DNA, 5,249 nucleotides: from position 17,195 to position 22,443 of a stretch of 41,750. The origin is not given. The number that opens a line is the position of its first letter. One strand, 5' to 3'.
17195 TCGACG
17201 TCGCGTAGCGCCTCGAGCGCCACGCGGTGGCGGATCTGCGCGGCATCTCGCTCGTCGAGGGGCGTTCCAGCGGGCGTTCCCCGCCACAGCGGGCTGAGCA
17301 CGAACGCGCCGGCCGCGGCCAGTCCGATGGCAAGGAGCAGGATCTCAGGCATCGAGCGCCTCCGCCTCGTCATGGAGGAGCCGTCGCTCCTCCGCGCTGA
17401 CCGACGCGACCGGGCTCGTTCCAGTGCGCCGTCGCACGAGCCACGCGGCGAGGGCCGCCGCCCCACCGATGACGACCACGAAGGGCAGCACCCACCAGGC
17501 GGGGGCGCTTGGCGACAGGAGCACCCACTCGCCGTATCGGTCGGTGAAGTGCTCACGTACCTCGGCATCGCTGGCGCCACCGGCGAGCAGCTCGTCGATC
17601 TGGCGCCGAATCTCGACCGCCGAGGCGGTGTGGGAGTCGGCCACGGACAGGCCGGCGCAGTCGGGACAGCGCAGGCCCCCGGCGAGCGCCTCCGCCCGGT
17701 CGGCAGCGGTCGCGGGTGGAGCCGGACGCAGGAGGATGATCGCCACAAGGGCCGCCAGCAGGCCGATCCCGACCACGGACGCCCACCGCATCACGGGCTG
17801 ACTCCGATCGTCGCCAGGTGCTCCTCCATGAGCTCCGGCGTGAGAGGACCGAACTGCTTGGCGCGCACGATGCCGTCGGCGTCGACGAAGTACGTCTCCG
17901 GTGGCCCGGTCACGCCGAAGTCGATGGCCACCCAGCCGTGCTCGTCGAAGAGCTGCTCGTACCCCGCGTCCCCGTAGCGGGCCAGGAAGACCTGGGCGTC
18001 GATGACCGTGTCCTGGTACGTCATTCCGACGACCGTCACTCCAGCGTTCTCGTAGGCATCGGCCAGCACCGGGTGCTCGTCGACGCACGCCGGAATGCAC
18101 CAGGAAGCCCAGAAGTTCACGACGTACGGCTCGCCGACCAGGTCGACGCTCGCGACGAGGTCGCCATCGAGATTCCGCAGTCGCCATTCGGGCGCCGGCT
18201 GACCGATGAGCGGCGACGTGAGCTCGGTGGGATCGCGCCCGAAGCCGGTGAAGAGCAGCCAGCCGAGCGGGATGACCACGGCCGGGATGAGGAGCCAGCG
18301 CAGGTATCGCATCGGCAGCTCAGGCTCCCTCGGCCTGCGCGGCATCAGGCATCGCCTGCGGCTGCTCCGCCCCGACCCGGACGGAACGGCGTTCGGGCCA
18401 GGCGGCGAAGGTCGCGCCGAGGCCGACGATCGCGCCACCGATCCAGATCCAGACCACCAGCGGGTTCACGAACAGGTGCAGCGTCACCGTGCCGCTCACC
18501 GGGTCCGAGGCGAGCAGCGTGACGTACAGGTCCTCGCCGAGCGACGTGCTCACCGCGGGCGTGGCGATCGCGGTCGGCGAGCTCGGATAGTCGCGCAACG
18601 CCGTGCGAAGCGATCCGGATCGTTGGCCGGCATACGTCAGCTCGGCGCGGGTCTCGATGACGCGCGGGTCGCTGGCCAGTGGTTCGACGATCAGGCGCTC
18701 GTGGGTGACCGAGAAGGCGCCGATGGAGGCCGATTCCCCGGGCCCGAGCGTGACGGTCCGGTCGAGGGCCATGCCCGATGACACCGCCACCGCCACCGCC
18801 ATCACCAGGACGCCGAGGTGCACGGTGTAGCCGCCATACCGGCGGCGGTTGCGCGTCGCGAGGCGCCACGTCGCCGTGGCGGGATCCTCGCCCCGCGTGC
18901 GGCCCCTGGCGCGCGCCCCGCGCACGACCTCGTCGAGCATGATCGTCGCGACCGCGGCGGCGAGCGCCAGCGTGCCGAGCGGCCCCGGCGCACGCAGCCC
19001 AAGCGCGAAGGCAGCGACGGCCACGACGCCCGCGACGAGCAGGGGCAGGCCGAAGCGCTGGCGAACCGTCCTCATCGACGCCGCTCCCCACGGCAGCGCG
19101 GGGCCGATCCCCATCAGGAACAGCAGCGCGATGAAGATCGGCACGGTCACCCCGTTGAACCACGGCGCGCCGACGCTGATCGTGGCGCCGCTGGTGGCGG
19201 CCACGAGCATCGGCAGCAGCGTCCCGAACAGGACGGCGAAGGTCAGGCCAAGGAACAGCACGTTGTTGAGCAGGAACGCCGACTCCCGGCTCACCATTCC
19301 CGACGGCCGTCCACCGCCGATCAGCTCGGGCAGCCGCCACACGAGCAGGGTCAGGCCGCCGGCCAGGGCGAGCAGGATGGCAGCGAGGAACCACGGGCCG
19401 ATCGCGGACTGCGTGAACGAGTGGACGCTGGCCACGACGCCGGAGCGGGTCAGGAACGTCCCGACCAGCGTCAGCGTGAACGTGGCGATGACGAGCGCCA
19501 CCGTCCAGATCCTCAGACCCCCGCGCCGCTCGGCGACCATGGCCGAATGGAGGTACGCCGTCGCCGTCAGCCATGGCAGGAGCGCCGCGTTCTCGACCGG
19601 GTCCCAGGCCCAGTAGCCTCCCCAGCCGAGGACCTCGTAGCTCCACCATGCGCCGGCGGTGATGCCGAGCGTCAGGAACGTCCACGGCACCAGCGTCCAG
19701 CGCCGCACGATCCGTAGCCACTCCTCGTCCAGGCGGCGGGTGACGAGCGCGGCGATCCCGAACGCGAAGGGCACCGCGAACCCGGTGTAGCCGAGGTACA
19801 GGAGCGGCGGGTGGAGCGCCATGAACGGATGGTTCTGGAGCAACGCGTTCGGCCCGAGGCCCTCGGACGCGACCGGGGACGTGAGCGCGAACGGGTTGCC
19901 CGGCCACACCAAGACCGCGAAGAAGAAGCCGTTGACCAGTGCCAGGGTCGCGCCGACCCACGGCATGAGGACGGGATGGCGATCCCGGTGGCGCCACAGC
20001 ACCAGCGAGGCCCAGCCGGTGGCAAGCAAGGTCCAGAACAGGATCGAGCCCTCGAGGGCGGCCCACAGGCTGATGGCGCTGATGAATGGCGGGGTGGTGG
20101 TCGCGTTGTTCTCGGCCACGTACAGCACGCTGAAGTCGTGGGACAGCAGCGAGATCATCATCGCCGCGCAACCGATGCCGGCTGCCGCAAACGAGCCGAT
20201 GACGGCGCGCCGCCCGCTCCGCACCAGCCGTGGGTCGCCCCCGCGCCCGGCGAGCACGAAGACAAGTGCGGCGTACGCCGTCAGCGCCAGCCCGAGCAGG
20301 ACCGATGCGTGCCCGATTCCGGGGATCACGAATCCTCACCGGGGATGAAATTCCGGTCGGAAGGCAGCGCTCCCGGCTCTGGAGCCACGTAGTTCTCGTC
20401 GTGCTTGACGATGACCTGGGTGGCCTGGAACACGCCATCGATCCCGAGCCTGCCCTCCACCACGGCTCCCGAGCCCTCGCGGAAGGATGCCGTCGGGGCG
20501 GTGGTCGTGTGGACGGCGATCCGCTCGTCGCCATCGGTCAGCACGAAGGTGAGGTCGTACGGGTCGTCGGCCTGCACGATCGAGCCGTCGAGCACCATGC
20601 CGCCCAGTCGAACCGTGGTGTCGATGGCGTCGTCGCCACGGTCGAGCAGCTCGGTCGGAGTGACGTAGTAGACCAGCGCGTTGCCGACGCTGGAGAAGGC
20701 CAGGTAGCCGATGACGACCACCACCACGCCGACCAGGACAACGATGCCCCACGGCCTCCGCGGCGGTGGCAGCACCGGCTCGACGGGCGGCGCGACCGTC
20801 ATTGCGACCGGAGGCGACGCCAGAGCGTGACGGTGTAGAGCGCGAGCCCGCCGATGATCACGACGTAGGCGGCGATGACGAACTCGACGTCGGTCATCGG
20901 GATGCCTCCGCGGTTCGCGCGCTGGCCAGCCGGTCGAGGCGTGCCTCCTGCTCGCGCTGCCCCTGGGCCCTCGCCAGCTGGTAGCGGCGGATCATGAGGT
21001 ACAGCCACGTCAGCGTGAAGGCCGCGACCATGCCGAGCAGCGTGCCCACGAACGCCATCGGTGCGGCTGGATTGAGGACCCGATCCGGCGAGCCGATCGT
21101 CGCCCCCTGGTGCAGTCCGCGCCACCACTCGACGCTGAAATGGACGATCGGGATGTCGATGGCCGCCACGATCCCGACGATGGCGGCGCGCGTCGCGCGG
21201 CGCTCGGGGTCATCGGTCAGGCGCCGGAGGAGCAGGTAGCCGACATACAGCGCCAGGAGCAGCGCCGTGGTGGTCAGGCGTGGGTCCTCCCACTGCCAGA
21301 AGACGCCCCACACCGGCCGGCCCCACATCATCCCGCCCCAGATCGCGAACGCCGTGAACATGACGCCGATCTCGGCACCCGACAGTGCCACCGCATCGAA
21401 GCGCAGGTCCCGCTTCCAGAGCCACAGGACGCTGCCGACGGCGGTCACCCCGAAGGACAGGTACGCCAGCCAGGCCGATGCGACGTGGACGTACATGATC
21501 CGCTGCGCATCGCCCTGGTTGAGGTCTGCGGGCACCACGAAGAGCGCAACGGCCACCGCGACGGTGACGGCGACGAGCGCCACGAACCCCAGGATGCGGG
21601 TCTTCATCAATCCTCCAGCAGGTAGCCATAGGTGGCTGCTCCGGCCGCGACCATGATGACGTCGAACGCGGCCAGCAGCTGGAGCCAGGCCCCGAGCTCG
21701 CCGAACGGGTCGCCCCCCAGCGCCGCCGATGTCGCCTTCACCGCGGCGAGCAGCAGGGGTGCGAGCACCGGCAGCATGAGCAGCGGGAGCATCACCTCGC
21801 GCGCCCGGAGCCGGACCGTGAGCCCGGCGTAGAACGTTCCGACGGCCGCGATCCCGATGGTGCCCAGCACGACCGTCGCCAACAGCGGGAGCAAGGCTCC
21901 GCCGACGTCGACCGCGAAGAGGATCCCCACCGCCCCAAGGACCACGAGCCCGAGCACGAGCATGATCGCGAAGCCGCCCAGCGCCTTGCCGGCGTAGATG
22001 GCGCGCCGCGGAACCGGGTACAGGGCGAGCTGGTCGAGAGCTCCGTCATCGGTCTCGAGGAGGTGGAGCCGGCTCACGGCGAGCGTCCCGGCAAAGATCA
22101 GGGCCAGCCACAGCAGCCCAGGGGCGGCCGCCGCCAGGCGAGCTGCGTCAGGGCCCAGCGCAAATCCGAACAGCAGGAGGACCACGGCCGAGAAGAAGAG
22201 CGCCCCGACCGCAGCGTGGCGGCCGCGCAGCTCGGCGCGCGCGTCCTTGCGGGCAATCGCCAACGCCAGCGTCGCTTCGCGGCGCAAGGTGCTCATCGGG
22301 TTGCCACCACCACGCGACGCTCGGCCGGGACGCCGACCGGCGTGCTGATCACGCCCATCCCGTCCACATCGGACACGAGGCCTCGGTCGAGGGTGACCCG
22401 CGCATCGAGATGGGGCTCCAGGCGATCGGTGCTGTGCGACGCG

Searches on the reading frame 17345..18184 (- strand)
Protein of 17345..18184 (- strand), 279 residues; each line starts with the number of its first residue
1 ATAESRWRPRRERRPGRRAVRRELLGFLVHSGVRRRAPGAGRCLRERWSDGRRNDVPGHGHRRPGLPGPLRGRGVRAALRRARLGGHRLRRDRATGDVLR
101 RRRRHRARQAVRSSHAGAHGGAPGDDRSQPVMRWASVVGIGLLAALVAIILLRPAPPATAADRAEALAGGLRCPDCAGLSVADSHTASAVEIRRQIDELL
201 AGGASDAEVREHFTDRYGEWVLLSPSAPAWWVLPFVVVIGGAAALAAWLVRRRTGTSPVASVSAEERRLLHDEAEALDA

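Call 72: search_protein_families(library=pfam, proteins=[window:17345-18184:-], max_evalue=0.00001)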
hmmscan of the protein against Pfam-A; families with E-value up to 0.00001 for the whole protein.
window:17345-18184:- (279 aa): 1 family
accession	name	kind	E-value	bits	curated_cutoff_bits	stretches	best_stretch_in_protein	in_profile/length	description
PF03918.19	CcmH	-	3.6e-22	78.6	25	1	159-270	24-139/143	Cytochrome C biogenesis protein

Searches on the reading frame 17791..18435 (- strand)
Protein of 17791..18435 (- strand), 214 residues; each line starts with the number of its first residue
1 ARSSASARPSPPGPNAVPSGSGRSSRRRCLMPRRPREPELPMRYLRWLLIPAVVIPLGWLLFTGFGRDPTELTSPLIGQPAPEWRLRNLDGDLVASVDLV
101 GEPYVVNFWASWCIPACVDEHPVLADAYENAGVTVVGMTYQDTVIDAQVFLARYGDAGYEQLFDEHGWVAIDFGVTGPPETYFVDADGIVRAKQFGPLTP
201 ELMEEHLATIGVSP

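Call 72: search_protein_families(library=pfam, proteins=[window:17791-18435:-], max_evalue=0.00001)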
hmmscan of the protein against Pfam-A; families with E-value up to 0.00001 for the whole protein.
window:17791-18435:- (214 aa): 2 families
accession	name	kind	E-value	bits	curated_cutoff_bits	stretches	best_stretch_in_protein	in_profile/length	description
PF00578.27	AhpC-TSA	-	1.8e-15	57.4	26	1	77-192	1-123/124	AhpC/TSA family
PF08534.16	Redoxin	-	6.9e-13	49.1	26.6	1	78-204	3-141/148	Redoxin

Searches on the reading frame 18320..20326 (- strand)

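Call 72: search_protein_families(library=pfam, proteins=[window:18320-20326:-], max_evalue=0.00001)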
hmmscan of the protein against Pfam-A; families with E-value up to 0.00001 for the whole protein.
window:18320-20326:- (668 aa): 2 families
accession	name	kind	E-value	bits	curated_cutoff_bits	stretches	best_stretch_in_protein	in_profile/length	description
PF16327.10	CcmF_C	-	2.5e-54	185.1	28.7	1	315-642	2-320/323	Cytochrome c-type biogenesis protein CcmF C-terminal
PF01578.25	Cytochrom_C_asm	-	5.4e-33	114.9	29.9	1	88-295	1-206/212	Cytochrome C assembly protein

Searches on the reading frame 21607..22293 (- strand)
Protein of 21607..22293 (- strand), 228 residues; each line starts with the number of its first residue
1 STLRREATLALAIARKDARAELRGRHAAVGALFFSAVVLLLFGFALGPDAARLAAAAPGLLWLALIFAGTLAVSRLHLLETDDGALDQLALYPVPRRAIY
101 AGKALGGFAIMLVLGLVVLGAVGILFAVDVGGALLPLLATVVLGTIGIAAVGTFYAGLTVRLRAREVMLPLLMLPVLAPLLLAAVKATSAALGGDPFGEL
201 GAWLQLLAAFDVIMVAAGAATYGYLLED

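Call 72: search_protein_families(library=pfam, proteins=[window:21607-22293:-], max_evalue=0.00001)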
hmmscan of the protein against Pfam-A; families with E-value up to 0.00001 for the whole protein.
window:21607-22293:- (228 aa): 3 families
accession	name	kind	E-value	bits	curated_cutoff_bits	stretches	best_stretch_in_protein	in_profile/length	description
PF03379.19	CcmB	-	2e-43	148.7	24.9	1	11-216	2-203/215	CcmB protein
PF01061.29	ABC2_membrane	-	3.2e-11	43.6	26.9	1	12-177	5-174/211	ABC-2 type transporter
PF12730.13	ABC2_membrane_4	-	6e-06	26.8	27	0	54-173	49-171/179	ABC-2 family transporter protein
